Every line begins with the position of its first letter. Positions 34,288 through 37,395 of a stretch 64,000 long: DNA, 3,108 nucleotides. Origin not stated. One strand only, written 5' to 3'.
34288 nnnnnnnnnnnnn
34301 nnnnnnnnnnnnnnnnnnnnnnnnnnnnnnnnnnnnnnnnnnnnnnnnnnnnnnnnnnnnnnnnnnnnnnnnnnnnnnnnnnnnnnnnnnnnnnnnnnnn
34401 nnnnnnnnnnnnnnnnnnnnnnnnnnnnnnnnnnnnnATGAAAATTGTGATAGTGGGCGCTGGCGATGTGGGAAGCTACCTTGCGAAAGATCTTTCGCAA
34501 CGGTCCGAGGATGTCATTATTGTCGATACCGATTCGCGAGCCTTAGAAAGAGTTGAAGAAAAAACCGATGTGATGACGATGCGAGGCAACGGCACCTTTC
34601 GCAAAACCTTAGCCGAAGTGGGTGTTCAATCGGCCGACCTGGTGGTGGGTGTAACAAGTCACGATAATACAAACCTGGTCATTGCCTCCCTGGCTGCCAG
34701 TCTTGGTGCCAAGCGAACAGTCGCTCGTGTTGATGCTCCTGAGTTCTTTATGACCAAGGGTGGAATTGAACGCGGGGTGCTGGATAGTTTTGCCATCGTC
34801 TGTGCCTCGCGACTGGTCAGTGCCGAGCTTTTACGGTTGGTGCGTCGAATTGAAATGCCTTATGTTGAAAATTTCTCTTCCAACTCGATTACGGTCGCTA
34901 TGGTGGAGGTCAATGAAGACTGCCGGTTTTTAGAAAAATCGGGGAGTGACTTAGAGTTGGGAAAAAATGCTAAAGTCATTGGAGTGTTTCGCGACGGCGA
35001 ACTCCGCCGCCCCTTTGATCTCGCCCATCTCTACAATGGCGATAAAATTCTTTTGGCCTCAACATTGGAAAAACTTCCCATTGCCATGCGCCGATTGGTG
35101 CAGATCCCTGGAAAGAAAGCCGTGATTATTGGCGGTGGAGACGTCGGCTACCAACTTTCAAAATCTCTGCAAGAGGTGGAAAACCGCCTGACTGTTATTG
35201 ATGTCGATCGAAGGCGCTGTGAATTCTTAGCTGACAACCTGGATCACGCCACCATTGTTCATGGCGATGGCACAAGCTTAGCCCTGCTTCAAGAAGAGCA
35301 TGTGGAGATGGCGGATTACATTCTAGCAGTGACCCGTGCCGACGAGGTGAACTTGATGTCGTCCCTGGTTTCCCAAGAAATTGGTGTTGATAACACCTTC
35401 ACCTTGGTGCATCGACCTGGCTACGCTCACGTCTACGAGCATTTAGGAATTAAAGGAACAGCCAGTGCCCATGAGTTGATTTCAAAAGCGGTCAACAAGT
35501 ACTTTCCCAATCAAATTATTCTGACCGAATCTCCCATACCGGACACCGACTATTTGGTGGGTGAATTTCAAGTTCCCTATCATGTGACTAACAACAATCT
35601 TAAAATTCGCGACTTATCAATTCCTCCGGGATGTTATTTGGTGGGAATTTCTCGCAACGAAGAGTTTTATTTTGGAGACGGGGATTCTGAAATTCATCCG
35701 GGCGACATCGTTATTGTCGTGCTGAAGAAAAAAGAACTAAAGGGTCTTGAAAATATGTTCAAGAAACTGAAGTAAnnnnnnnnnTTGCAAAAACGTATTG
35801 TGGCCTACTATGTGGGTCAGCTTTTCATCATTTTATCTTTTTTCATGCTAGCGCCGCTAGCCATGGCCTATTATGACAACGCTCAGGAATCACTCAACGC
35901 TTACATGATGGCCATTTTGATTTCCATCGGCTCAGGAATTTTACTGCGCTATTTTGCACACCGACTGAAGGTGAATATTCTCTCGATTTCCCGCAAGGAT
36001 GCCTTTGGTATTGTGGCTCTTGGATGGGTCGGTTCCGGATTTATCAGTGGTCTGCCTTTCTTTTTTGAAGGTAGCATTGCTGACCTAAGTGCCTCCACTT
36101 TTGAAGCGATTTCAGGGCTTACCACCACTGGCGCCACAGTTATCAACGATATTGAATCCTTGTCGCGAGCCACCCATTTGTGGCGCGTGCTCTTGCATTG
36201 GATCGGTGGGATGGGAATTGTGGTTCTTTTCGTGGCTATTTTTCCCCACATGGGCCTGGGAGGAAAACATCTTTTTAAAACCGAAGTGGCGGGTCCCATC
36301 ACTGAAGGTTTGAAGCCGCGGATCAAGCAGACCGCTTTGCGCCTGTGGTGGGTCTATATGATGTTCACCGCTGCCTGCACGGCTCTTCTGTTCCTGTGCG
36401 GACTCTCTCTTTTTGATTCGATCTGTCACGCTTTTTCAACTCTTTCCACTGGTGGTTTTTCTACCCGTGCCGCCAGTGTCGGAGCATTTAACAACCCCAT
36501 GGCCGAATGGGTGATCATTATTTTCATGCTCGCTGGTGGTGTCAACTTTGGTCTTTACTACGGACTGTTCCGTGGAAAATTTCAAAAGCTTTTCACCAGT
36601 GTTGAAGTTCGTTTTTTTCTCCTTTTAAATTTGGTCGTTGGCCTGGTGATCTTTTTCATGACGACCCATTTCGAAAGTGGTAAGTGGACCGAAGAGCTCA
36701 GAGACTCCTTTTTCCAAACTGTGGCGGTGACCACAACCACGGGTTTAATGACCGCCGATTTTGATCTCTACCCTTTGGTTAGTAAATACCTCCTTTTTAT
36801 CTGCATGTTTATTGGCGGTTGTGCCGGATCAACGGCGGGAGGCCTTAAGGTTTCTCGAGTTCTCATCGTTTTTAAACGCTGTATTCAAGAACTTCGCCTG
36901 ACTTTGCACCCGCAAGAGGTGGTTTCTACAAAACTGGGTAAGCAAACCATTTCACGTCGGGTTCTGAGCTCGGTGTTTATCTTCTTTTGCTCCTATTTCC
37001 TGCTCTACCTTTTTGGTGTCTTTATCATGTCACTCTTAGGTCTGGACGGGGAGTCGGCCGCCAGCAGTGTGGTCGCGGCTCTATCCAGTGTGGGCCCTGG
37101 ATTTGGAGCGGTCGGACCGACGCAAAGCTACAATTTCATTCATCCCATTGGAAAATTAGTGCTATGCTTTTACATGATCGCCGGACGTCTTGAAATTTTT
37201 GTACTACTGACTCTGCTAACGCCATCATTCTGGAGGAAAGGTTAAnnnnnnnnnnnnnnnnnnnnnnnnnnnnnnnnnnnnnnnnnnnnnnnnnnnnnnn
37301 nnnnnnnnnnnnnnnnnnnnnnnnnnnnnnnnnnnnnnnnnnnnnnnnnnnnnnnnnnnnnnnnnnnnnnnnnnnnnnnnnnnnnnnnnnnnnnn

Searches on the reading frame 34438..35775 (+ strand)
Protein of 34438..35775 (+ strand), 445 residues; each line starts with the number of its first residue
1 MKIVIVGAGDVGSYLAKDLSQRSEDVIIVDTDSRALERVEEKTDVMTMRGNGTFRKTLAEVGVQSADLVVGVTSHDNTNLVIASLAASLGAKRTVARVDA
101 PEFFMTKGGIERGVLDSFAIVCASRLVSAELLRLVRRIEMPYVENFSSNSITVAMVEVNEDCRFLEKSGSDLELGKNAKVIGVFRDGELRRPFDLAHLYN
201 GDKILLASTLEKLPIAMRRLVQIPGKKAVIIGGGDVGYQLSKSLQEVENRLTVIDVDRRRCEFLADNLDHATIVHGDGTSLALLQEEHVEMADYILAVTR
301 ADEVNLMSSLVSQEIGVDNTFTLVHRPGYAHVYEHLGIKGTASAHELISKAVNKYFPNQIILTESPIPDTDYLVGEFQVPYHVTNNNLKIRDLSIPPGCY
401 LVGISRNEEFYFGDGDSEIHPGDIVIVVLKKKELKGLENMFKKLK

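Call 65: search_protein_families(library=pfam, proteins=[window:34438-35775:+], max_evalue=0.00001)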
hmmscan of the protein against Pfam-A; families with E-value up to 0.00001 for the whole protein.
window:34438-35775:+ (445 aa): 12 families
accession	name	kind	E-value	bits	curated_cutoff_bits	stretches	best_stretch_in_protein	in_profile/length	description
PF02254.24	TrkA_N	-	9.5e-44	148.9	23.8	2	3-103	1-101/116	TrkA-N domain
PF02080.26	TrkA_C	-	1.9e-15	56.9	27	1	389-441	16-70/71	TrkA-C domain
PF13241.12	NAD_binding_7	-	9.1e-13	49.1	22.1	0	2-102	9-96/104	Putative NAD(P)-binding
PF00070.33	Pyr_redox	-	1.8e-08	35.2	22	0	2-41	1-39/82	Pyridine nucleotide-disulphide oxidoreductase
PF03435.24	Sacchrp_dh_NADP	-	1.6e-07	32.2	25.1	0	3-91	1-93/129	Saccharopine dehydrogenase NADP binding domain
PF01488.26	Shikimate_DH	-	3.9e-07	30.7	24.3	0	2-78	14-88/138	Shikimate / quinate 5-dehydrogenase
PF03721.20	UDPG_MGDP_dh_N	-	4.6e-07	30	27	0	1-42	1-42/187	UDP-glucose/GDP-mannose dehydrogenase family, NAD binding domain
PF02558.23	ApbA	-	7.2e-07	29.4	22.2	0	3-55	1-53/150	Ketopantoate reductase PanE/ApbA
PF07992.20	Pyr_redox_2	-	7.5e-07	29.3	26.1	0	2-46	144-188/291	Pyridine nucleotide-disulphide oxidoreductase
PF01262.27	AlaDh_PNT_C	-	2.3e-06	27.6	23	0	2-71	30-98/214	Alanine dehydrogenase/PNT, C-terminal domain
PF03807.23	F420_oxidored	-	3.2e-06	28.1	21.6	0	2-44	1-45/94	NADP oxidoreductase coenzyme F420-dependent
PF13478.12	XdhC_C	-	6.2e-06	27.2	29.7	0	3-101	1-104/125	XdhC Rossmann domain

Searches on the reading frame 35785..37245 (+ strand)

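Call 65: search_protein_families(library=pfam, proteins=[window:35785-37245:+], max_evalue=0.00001)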
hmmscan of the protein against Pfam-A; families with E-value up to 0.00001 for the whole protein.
window:35785-37245:+ (486 aa): 1 family
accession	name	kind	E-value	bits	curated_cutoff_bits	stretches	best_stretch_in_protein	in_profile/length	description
PF02386.22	TrkH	-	2.3e-68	231.4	27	1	67-478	29-490/502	Cation transport protein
